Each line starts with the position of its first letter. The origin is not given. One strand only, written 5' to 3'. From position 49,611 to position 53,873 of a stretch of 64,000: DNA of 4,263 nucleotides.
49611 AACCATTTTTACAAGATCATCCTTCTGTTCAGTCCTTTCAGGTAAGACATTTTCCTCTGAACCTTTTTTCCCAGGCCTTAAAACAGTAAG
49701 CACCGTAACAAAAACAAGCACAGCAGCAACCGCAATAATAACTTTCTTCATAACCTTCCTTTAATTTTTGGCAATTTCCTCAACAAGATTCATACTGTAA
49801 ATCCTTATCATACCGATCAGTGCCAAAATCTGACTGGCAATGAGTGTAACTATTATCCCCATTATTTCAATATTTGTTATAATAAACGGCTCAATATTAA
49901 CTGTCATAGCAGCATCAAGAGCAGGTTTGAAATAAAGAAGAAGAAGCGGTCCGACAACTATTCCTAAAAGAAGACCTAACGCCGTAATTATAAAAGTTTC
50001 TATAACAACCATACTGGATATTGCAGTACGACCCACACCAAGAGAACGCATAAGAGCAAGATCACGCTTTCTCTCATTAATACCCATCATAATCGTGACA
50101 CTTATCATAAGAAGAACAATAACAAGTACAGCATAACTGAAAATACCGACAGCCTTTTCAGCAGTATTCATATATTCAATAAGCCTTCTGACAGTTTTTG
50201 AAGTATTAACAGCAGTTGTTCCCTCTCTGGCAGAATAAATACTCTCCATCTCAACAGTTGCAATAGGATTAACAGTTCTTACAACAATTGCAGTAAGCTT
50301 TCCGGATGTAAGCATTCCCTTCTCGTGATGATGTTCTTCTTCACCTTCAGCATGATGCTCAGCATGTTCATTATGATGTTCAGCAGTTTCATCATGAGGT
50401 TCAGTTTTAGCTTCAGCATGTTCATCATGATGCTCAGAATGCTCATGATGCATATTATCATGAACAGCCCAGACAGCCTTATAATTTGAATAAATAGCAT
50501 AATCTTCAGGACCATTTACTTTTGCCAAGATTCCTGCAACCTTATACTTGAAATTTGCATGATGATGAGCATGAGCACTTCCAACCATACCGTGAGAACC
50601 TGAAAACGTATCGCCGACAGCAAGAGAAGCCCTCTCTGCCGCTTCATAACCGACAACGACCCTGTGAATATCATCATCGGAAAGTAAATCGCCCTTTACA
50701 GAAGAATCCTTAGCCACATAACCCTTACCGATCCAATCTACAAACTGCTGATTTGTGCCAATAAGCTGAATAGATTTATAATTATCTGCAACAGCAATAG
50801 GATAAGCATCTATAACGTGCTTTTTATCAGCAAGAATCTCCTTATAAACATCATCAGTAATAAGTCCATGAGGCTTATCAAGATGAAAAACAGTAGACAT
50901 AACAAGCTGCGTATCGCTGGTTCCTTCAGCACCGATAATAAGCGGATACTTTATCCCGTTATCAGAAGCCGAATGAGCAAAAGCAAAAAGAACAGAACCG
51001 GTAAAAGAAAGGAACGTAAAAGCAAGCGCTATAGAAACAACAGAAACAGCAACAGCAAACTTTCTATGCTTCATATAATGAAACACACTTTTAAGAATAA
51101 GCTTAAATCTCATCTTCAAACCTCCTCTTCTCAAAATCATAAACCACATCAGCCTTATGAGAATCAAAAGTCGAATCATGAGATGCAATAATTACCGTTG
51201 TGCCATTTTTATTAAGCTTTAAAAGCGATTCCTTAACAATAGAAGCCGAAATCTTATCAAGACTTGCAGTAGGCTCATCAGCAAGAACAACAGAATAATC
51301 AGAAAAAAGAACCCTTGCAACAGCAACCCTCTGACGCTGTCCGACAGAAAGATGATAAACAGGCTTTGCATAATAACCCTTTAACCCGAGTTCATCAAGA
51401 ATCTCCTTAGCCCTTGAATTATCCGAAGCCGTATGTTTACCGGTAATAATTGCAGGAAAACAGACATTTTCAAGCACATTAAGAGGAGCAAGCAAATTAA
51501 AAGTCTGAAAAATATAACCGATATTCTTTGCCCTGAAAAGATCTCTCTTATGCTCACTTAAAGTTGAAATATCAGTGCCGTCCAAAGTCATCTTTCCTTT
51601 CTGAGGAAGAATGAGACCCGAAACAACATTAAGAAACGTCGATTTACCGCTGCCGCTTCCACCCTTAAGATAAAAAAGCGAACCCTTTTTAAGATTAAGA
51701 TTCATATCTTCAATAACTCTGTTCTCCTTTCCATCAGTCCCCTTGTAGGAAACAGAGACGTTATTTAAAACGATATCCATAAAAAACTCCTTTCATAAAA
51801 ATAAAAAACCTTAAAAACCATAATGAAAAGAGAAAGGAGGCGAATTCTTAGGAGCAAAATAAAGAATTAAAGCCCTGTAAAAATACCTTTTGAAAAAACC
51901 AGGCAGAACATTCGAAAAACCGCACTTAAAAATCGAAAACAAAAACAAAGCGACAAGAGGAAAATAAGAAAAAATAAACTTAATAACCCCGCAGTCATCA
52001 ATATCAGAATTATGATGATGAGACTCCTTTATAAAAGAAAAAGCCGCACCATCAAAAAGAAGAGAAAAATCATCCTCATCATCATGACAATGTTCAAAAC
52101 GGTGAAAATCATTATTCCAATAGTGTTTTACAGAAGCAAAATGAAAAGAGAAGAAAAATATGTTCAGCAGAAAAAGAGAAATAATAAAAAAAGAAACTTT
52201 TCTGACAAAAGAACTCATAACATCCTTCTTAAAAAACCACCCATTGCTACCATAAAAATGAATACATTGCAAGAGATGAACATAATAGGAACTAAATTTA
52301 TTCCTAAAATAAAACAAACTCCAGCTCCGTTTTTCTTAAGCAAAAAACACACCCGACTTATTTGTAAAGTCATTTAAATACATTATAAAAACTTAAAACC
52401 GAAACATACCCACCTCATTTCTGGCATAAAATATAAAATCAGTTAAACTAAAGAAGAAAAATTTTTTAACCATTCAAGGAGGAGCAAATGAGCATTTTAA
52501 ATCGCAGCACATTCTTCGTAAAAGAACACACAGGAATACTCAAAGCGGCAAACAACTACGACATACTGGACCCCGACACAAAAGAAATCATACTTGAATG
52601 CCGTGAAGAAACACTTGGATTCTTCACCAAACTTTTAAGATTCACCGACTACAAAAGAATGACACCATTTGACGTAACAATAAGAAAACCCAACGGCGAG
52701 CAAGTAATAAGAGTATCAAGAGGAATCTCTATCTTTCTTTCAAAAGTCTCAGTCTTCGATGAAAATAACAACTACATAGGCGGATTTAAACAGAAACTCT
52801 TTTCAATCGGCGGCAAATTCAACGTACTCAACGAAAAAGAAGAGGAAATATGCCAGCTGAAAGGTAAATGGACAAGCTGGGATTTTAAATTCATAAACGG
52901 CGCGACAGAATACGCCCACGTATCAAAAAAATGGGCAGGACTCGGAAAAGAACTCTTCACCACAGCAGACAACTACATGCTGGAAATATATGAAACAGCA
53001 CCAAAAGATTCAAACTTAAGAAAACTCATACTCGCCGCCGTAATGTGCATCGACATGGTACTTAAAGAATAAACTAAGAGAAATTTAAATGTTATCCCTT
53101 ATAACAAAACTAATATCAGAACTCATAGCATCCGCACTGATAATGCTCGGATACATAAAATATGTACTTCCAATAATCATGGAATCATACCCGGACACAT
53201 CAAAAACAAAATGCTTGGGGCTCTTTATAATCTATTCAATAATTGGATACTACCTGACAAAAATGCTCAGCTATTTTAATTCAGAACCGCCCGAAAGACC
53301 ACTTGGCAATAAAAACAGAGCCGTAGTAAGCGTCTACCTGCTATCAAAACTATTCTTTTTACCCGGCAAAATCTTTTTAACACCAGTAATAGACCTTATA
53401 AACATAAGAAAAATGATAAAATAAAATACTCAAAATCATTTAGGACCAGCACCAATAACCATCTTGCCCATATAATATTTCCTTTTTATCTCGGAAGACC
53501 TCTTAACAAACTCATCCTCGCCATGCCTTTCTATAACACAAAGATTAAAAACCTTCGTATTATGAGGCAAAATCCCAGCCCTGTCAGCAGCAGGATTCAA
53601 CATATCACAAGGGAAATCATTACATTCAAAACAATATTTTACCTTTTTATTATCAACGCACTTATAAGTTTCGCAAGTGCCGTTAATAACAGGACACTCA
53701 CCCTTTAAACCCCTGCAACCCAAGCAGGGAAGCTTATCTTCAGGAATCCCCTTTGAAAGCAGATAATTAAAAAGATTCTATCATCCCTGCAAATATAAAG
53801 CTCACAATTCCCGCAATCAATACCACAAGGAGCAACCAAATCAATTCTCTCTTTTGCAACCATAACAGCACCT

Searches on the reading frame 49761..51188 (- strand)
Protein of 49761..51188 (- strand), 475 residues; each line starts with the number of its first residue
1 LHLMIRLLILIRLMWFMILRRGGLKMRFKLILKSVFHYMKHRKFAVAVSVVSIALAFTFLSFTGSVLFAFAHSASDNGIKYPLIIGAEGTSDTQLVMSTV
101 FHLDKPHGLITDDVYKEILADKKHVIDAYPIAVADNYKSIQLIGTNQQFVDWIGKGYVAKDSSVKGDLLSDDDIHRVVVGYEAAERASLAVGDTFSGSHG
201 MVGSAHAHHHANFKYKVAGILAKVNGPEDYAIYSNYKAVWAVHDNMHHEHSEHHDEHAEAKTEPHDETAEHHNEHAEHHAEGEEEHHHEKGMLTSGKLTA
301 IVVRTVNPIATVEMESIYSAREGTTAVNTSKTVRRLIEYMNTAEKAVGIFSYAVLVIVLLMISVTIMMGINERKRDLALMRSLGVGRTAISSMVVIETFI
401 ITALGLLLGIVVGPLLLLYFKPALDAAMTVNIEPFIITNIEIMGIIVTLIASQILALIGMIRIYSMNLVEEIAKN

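Call 78: search_protein_families(library=pfam, proteins=[window:49761-51188:-], max_evalue=0.001)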
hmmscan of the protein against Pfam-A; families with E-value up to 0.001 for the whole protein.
window:49761-51188:- (475 aa): 1 family
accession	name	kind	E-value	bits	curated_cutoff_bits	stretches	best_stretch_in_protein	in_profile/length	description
PF02687.27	FtsX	-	1.1e-12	48.4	25.5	1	349-455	2-111/120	FtsX-like permease C-terminal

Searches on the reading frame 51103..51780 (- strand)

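Call 78: search_protein_families(library=pfam, proteins=[window:51103-51780:-], max_evalue=0.001)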
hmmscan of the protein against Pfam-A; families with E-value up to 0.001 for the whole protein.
window:51103-51780:- (225 aa): 3 families
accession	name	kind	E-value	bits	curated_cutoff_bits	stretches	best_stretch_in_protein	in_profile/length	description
PF00005.33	ABC_tran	-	4.8e-32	111.9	25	1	24-172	2-137/137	ABC transporter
PF13304.12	AAA_21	-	2.8e-05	24.8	27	0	127-204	221-301/304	AAA domain, putative AbiEii toxin, Type IV TA system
PF13555.12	AAA_29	-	0.00025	21.2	27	1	32-61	22-50/61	P-loop containing region of AAA domain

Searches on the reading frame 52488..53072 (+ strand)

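Call 78: search_protein_families(library=pfam, proteins=[window:52488-53072:+], max_evalue=0.001)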
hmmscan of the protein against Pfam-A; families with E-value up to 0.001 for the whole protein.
window:52488-53072:+ (194 aa): 1 family
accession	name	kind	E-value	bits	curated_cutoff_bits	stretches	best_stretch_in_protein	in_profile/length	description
PF03803.21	Scramblase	-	2.4e-16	60.2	25.4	1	20-191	41-217/221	Scramblase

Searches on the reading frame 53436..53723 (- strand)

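Call 78: search_protein_families(library=pfam, proteins=[window:53436-53723:-], max_evalue=0.001)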
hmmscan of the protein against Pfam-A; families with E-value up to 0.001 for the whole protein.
window:53436-53723:- (95 aa): 1 family
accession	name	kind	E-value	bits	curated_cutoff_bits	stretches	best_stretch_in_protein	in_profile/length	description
PF12675.12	DUF3795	-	1.8e-08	35.2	22.6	1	2-43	42-82/83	Protein of unknown function (DUF3795)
